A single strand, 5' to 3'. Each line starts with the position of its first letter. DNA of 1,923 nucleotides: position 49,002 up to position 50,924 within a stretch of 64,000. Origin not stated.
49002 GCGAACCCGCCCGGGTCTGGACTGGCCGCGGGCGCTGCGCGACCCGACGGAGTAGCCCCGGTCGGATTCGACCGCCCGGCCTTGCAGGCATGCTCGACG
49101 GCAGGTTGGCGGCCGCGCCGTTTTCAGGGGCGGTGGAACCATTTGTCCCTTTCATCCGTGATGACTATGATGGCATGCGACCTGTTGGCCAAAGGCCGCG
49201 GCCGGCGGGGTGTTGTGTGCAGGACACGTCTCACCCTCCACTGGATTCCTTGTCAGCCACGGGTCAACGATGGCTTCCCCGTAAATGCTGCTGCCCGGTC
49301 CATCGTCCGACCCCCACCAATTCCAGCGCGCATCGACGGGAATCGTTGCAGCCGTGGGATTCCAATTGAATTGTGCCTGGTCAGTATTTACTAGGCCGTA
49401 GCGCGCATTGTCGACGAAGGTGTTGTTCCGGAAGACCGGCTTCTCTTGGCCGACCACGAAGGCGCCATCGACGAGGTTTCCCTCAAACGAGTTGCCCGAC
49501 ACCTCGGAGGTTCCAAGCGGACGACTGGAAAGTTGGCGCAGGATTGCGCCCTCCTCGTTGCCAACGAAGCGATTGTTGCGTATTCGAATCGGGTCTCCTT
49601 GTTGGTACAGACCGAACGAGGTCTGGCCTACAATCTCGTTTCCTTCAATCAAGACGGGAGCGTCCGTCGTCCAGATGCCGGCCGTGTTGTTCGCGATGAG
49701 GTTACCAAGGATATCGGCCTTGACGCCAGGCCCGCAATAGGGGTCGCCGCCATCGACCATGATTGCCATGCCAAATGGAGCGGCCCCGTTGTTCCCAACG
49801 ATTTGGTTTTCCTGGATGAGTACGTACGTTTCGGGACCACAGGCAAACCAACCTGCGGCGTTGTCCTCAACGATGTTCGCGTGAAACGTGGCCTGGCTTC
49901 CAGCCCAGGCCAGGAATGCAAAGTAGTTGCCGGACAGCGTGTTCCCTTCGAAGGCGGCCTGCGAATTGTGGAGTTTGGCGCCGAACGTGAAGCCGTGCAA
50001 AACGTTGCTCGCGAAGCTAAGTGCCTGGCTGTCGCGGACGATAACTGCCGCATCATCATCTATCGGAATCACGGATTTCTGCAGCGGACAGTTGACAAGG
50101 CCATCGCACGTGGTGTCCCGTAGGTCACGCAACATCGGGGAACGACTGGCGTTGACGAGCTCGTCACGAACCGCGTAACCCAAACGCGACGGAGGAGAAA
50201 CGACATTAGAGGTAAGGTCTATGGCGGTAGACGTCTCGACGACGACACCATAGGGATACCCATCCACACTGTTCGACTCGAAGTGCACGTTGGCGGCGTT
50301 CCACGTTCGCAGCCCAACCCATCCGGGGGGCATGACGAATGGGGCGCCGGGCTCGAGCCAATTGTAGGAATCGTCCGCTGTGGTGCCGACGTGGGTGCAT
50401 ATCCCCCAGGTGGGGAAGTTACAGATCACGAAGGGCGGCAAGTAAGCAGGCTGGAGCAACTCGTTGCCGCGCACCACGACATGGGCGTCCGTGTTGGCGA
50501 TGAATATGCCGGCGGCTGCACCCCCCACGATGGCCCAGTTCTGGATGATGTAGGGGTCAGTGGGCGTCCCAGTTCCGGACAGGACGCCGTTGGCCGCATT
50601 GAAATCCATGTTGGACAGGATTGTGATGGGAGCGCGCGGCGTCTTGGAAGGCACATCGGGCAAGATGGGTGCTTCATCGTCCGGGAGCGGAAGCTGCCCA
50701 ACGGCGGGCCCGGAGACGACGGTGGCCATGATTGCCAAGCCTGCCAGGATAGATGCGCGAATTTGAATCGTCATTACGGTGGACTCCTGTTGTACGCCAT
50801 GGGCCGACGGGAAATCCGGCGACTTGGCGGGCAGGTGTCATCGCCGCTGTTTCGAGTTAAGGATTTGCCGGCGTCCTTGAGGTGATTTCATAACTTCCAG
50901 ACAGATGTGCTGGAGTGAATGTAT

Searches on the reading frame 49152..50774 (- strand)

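Call 23: search_protein_families(library=pfam, proteins=[window:49152-50774:-], max_evalue=0.01)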
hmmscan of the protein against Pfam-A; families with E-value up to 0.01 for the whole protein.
window:49152-50774:- (540 aa): 2 families
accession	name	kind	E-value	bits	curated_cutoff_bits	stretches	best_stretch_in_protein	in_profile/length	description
PF13229.12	Beta_helix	-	4.1e-21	75.7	25.9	2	355-467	13-124/158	Right handed beta helix region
PF05048.19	NosD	-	2.7e-20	73.2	23.6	2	354-475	72-190/212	Periplasmic copper-binding protein (NosD)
